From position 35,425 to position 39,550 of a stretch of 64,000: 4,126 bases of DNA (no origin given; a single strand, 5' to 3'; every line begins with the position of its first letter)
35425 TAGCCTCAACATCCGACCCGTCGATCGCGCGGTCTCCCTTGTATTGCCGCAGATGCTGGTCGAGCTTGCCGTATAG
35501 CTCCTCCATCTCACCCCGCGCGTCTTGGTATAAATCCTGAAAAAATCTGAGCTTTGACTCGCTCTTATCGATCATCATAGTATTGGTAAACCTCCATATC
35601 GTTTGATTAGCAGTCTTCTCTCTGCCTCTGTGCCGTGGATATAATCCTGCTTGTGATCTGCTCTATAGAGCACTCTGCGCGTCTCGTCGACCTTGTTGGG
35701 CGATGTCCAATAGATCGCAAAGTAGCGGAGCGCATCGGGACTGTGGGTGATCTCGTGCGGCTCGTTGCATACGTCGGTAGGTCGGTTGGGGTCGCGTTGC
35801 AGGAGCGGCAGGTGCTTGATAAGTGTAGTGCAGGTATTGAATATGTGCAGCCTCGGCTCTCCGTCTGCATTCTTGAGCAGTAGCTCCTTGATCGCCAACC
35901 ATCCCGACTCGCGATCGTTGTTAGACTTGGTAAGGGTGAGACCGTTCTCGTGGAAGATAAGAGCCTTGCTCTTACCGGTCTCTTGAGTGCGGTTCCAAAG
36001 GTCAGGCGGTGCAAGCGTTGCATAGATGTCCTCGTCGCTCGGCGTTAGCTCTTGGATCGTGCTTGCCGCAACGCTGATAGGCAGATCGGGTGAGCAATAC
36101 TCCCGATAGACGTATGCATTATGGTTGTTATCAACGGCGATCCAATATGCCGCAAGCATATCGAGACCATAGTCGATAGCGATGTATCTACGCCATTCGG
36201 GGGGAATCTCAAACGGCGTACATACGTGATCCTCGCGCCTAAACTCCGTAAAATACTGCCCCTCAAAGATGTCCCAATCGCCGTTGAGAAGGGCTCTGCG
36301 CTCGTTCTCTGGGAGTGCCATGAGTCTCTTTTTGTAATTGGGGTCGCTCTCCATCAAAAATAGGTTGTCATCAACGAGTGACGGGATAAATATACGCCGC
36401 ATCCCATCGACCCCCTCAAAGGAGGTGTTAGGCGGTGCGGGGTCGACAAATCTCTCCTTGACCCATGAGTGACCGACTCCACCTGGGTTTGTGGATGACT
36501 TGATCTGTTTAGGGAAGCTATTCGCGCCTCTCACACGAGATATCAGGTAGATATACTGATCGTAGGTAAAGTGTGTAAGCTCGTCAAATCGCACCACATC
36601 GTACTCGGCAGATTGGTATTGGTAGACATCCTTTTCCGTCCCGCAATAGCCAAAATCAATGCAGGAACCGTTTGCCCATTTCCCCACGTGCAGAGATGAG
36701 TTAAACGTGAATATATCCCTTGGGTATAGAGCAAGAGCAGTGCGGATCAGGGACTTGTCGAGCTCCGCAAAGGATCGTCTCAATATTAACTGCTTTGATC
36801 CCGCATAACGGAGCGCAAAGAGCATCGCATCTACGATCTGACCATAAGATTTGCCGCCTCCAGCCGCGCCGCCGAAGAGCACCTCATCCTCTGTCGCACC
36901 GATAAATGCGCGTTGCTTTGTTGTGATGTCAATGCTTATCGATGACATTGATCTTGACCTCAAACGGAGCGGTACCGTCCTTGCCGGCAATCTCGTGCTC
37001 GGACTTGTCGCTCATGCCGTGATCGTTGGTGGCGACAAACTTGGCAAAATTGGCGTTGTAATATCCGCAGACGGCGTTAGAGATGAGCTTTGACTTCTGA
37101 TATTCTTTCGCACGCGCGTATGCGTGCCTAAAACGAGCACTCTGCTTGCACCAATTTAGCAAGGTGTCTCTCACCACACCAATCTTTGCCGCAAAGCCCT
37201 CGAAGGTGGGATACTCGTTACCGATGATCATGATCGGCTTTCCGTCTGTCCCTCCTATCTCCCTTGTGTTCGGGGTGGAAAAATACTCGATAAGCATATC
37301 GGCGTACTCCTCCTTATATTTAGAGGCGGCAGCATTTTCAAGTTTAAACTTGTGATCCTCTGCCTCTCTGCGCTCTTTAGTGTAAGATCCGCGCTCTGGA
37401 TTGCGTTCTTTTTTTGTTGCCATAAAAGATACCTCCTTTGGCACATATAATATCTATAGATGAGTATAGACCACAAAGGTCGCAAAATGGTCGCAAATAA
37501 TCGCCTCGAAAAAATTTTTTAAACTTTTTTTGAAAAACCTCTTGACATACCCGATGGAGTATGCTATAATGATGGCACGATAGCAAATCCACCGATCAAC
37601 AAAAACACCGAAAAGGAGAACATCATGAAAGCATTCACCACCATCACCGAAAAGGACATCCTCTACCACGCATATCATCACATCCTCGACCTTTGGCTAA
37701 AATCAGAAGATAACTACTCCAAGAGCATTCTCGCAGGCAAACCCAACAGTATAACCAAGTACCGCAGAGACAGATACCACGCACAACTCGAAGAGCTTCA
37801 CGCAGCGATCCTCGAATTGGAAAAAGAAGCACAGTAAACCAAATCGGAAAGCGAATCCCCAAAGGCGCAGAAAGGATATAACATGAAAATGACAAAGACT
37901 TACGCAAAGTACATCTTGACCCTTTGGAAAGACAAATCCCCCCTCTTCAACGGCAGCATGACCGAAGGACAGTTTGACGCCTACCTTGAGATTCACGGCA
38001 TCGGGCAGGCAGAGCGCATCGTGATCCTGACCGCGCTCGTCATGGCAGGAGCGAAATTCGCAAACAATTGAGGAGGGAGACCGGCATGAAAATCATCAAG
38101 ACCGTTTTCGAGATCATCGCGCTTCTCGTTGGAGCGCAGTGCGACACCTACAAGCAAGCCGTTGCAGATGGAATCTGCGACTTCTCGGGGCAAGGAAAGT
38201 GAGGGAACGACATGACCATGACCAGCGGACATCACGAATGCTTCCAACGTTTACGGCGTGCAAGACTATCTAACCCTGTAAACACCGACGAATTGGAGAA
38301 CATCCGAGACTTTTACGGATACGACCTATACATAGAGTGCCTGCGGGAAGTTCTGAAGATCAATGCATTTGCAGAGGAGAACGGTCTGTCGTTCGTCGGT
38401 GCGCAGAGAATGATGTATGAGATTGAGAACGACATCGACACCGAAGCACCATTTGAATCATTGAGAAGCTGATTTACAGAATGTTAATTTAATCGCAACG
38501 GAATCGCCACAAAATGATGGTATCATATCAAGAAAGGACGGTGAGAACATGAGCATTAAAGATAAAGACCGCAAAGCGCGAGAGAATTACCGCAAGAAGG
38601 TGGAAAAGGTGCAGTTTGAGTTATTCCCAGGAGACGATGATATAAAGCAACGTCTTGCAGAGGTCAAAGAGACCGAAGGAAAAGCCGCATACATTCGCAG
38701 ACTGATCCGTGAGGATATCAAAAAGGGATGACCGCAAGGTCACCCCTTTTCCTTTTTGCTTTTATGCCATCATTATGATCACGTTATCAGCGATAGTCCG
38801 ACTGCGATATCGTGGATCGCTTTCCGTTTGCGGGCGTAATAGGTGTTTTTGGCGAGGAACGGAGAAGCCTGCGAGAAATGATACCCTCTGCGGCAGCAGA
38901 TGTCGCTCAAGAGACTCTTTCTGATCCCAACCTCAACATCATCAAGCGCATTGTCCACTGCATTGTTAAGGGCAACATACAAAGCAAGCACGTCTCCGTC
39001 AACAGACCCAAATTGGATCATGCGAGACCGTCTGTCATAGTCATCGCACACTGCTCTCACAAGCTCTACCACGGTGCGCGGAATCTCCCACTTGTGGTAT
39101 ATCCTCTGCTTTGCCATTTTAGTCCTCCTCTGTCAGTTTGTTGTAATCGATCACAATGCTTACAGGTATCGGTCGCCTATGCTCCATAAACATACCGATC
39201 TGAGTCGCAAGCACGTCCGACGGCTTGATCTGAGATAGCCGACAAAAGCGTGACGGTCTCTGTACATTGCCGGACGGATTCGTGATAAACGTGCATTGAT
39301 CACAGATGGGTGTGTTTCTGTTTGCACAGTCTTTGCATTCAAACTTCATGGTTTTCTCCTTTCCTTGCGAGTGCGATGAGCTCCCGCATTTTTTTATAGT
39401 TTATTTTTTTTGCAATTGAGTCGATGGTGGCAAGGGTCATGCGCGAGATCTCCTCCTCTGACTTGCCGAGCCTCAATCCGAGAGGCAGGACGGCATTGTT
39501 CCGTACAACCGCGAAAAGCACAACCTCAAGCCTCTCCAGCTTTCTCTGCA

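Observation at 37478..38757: Five-ORF plus-strand cassette with a perfect consensus promoter, wedged antisense between the late regulator and terS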

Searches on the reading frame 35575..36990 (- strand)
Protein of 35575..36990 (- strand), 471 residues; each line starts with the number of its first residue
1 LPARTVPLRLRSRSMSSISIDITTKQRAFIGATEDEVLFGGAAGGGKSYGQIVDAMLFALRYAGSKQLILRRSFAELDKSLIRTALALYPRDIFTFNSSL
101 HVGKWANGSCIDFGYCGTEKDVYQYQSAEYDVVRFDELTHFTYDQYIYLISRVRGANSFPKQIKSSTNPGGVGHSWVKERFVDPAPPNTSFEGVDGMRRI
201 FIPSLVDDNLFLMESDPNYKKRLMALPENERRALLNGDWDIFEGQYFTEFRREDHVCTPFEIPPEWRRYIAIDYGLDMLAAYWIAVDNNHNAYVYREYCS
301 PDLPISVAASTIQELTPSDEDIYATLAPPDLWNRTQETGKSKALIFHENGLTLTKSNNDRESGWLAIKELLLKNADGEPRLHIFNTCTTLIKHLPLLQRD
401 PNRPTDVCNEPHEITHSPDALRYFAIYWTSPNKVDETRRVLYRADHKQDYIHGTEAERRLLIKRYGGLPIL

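Call 15: find_related_loci(query=window:35575-36990:-, collection=genome_contigs, flank=8000)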
Query window:35575-36990:- (471 aa) in genome_contigs; peptide patterns used: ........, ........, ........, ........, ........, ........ (x = any residue, [..] = any of these).
121 stretches matched a pattern; 61 encode a relative of the query (tblastn E <= 1e-3); 61 distinct loci.
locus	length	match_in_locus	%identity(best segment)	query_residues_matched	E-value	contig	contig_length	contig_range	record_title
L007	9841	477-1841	65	13-466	0e+0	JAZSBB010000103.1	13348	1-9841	MAG: Eubacteriales bacterium isolate T1900044928_TS20190394.MAGScoT_cleanbin_000070 SGB_3406_k141_308113, whole genome s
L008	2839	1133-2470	64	17-466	0e+0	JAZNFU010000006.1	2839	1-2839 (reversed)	MAG: Eubacteriales bacterium isolate T1900044711_TS20190177.MAGScoT_cleanbin_000049 SGB_1834_k141_702894, whole genome s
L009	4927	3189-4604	61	4-466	0e+0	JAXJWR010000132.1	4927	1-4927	MAG: Acutalibacteraceae bacterium isolate DOME_MAG_6522 6522_C0414_k141_240391, whole genome shotgun sequence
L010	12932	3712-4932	62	14-424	4e-170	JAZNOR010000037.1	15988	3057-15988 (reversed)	MAG: Eubacteriales bacterium isolate T1900044841_TS20190307.MAGScoT_cleanbin_000058 SGB_2944_k141_475235, whole genome s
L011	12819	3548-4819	60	13-430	3e-164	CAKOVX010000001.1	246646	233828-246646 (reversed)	MAG: uncultured Clostridia bacterium isolate REFINED_METABAT215_TOP10_CONTIGS_1500_ASSEMBLY_K77_MERGED__Hadza_MoBio_hadz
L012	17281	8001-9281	58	12-430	3e-163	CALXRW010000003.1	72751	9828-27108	MAG: uncultured Clostridia bacterium isolate BRZ_BL__bin74 genome assembly, contig: BRZ_BL__NODE_458_length_72751_cov_8.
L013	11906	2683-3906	60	14-424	1e-162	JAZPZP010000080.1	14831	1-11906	MAG: Eubacteriales bacterium isolate T1900044644_TS20190110.MAGScoT_cleanbin_000079 SGB_1327_k141_2064501, whole genome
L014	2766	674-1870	59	41-438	4e-165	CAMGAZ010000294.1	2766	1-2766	MAG: uncultured Clostridium sp. isolate ERR2020034_bin.11_metaWRAP_v1.3_MAG genome assembly, contig: ERZ10552058.4422, w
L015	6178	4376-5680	56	11-433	2e-154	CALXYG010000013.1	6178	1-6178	MAG: uncultured Clostridia bacterium isolate E02__bin287 genome assembly, contig: E02__k127_2575789, whole genome shotgu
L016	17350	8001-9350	54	11-448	5e-153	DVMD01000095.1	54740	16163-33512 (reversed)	MAG TPA_asm: Candidatus Onthocola stercorigallinarum isolate CHK195-3072 CHK195__C296146_L54740_ERR3414590, whole genome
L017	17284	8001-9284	55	18-433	6e-150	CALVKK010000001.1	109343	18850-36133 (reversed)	MAG: uncultured Bacilli bacterium isolate BRZ_NT__bin8 genome assembly, contig: BRZ_NT__NODE_369_length_109343_cov_4.685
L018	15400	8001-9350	53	18-451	1e-149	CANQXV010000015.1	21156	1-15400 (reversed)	MAG: uncultured Bacilli bacterium isolate Lapin-020__bin108 genome assembly, contig: Lapin-020__NODE_3221_length_21156_c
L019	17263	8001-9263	56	18-426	2e-149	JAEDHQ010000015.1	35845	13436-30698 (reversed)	MAG: Bacilli bacterium isolate MAG140 NODE_701_length_35845_cov_8.127885, whole genome shotgun sequence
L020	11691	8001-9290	55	18-433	5e-149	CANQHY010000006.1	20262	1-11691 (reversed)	MAG: uncultured Bacilli bacterium isolate Lapin-027__bin75 genome assembly, contig: Lapin-027__NODE_2378_length_20262_co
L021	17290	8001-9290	54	18-433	6e-149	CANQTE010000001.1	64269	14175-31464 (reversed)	MAG: uncultured Bacilli bacterium isolate Lapin-008__bin76 genome assembly, contig: Lapin-008__NODE_544_length_64269_cov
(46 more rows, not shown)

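Call 109: search_dna_similar(query=window:35575-36990:-, collection=phages, mode=protein, max_evalue=1e-30, max_rows=10)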
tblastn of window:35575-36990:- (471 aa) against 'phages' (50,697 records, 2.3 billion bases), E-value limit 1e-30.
Records with a match: 116; places in all: 116; records where one place covers at least 80% of the query: 111.
Best place of each record, by identity: <60% 116.
By first word of the organism name: Arthrobacter 72; Roseobacter 11; Bacteriophage 10; Pelagibacter 4; Acinetobacter 4; Rhizobium 3; Caudoviricetes 2; Puniceispirillum 2; Aeromonas 2; Vibrio 2; and 4 more.
By host as written in the record: Arthrobacter sp. ATCC 21022 54; - 15; Arthrobacter globiformis B-2979 8; Rhodobacteraceae bacterium FZCC0023 4; Rhodobacteraceae bacterium FZCC0040 4; Candidatus Pelagibacter sp. HTCC7211 3; Arthrobacter globiformis B-2979 SEA 2; Candidatus Puniceispirillum marinum IMCC1322 2; and 20 more.
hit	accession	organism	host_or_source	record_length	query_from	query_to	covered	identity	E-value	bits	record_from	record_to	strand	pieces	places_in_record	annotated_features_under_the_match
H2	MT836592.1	Bacteriophage sp.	human fecal samples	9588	25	433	87%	50.5%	2e-107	355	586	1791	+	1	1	record has no annotation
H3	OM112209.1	Bacillus phage PK1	Bacillus sp. (in: Bacteria)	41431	25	423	85%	42.0%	4e-96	323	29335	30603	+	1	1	terminase large subunit protein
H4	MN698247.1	Pelagibacter phage HTVC115P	Candidatus Pelagibacter sp. HTCC7211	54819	26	426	85%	38.2%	1e-66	237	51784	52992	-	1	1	terminase large subunit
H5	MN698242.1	Pelagibacter phage HTVC103P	Candidatus Pelagibacter sp. HTCC7211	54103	23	426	86%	37.6%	4e-66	236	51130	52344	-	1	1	terminase large subunit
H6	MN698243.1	Pelagibacter phage HTVC104P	Candidatus Pelagibacter sp. HTCC7211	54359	26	426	85%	37.8%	8e-67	238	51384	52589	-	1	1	terminase large subunit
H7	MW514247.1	Roseobacter phage CRP-13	Rhodobacteraceae bacterium FZCC0023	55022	26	423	85%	37.0%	2e-56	208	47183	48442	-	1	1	terminase large subunit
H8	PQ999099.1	Arthrobacter phage GravityBall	Arthrobacter sp. ATCC 21022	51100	35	424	83%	37.4%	1e-60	220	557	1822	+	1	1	2: terminase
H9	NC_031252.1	Arthrobacter phage BarretLemon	Arthrobacter sp. ATCC 21022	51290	35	424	83%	37.4%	1e-60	220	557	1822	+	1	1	2: terminase large subunit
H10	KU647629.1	Arthrobacter phage BarretLemon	Arthrobacter sp. ATCC 21022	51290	35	424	83%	37.4%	1e-60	220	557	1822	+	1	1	2: terminase large subunit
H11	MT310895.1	Arthrobacter phage StevieBAY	Arthrobacter sp. ATCC 21022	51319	35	424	83%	37.4%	1e-60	220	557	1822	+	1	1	2: terminase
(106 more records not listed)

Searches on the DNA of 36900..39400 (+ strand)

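Call 9: search_dna_similar(query=window:36900-39400:+, collection=phages, mode=distant)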
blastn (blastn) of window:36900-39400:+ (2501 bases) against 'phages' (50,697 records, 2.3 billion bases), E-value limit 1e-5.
No match.

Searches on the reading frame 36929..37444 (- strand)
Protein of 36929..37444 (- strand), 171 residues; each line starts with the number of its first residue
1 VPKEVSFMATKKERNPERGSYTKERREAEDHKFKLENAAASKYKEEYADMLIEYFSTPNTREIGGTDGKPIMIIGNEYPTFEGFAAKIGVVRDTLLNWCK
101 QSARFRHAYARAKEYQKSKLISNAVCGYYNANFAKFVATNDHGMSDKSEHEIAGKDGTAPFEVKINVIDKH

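Call 7: search_protein_families(library=pfam, max_evalue=1, proteins=[window:36929-37444:-])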
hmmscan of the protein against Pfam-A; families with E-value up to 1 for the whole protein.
window:36929-37444:- (171 aa): 2 families
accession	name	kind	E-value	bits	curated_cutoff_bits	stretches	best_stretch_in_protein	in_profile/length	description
PF16677.11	GP3_package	-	6.5e-12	46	29.4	1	45-150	10-105/105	DNA-packaging protein gp3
PF20901.3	Sf6_terminase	-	0.00012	22.5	27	1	92-123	31-62/106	Bacteriophage Sf6, terminase small subunit-like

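Call 8: search_protein_families(library=phrogs, max_evalue=1, proteins=[window:36929-37444:-])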
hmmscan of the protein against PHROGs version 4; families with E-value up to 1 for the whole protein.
window:36929-37444:- (171 aa): 8 families
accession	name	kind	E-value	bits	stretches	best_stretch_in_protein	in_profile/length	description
phrog_3064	-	head and packaging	3.4e-23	83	1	10-165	16-166/175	terminase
phrog_309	-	head and packaging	1.3e-08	36.2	1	14-159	105-265/319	terminase small subunit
phrog_606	-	head and packaging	4.6e-08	34.3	1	39-159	23-145/167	terminase small subunit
phrog_1482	-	head and packaging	0.0016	19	1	92-121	45-74/147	terminase small subunit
phrog_22509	-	unknown function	0.1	13.5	1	103-135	5-41/58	-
phrog_18030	-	unknown function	0.13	13.7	1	4-57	8-60/122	-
phrog_6506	-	transcription regulation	0.21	12.7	0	90-106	38-54/59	Arc-like repressor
phrog_38099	-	unknown function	0.36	11.8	0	68-112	64-102/116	-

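Call 13: find_related_loci(query=window:36929-37444:-, collection=viral_contigs, flank=6000)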
Query window:36929-37444:- (171 aa) in viral_contigs; peptide patterns used: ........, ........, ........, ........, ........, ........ (x = any residue, [..] = any of these).
5 stretches matched a pattern; 3 encode a relative of the query (tblastn E <= 1e-3); 3 distinct loci.
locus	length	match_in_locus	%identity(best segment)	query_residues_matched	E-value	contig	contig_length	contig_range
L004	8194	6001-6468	37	41-151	4e-20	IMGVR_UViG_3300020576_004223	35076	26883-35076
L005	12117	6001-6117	36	79-117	5e-5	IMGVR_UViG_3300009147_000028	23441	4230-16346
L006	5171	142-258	36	79-117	5e-5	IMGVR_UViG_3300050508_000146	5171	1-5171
